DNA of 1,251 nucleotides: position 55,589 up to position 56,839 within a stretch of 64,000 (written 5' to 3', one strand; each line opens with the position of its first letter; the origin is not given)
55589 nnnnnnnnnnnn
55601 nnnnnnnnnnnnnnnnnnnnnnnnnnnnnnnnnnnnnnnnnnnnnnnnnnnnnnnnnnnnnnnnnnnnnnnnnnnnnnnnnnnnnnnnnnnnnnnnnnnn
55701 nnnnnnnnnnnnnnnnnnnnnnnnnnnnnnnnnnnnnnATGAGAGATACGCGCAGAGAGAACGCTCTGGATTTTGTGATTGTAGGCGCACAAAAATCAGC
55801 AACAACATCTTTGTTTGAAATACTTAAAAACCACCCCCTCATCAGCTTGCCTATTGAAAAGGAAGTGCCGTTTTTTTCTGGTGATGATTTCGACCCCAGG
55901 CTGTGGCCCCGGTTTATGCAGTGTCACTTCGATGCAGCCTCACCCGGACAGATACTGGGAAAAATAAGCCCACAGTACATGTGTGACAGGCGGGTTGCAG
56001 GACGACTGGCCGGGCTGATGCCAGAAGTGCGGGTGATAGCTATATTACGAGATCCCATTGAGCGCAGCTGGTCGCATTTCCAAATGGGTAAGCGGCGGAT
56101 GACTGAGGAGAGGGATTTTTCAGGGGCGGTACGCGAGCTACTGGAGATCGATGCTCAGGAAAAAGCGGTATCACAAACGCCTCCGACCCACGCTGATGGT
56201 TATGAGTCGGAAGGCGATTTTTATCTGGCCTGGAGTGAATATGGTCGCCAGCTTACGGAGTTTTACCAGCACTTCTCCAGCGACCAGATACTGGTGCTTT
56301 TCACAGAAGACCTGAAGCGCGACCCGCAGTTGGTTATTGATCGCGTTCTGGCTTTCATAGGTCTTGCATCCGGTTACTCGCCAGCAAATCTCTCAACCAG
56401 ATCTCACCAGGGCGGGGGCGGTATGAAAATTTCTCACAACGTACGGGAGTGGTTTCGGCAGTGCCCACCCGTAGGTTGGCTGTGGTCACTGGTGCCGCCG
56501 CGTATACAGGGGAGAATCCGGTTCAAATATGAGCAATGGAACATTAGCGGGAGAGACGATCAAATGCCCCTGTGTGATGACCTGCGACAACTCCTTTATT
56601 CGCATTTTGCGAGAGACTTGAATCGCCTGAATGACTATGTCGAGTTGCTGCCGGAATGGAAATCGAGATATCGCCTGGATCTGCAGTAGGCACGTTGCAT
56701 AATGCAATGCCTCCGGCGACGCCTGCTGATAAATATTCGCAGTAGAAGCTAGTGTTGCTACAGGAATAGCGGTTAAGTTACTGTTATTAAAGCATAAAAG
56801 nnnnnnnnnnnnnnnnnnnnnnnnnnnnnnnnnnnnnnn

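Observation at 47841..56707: Shared 12-mer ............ upstream of three accessory transcription units (candidate enhancer/regulator site)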

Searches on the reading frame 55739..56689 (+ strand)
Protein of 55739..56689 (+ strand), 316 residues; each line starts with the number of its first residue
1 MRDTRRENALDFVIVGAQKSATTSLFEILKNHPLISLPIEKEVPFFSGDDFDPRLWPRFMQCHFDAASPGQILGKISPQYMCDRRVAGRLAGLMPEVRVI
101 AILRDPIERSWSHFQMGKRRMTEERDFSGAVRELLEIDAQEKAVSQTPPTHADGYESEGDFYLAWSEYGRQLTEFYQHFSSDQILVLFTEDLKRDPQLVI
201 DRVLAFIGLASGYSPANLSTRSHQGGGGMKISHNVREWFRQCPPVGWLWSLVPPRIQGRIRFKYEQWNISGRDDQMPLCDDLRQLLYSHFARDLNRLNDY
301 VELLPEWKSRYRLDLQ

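Call 10: search_protein_families(library=pfam, proteins=[window:55739-56689:+])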
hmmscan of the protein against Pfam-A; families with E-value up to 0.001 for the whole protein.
window:55739-56689:+ (316 aa): 2 families
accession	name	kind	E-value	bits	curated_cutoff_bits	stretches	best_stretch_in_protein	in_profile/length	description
PF13469.12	Sulfotransfer_3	-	5.4e-12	46.9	27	0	157-210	160-213/216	Sulfotransferase family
PF00685.33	Sulfotransfer_1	-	6.6e-10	39.2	22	1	95-210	89-182/255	Sulfotransferase domain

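Call 13: find_encoding_contigs(protein=window:55739-56689:+, flank=10000, max_places=10)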
Protein window:55739-56689:+ (316 aa): 2 contigs read that carry it; 1 place shown.
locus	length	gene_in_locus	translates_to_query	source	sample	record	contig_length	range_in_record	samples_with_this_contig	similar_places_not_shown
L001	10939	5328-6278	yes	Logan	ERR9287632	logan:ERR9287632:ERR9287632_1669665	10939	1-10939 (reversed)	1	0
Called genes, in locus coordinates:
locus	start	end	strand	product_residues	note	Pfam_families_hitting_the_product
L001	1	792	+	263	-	?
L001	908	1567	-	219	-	PF02397:Bac_transf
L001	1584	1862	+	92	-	-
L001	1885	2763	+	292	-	PF20102:DUF6492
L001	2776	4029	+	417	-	PF00534:Glycos_transf_1, PF13692:Glyco_trans_1_4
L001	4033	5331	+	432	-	PF01554:MatE (weak)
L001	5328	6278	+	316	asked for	PF13469:Sulfotransfer_3 (faint), PF00685:Sulfotransfer_1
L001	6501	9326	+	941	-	PF02563:Poly_export, PF10531:SLBB, PF22461:SLBB_2, PF10531:SLBB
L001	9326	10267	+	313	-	PF02706:Wzz (faint)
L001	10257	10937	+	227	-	?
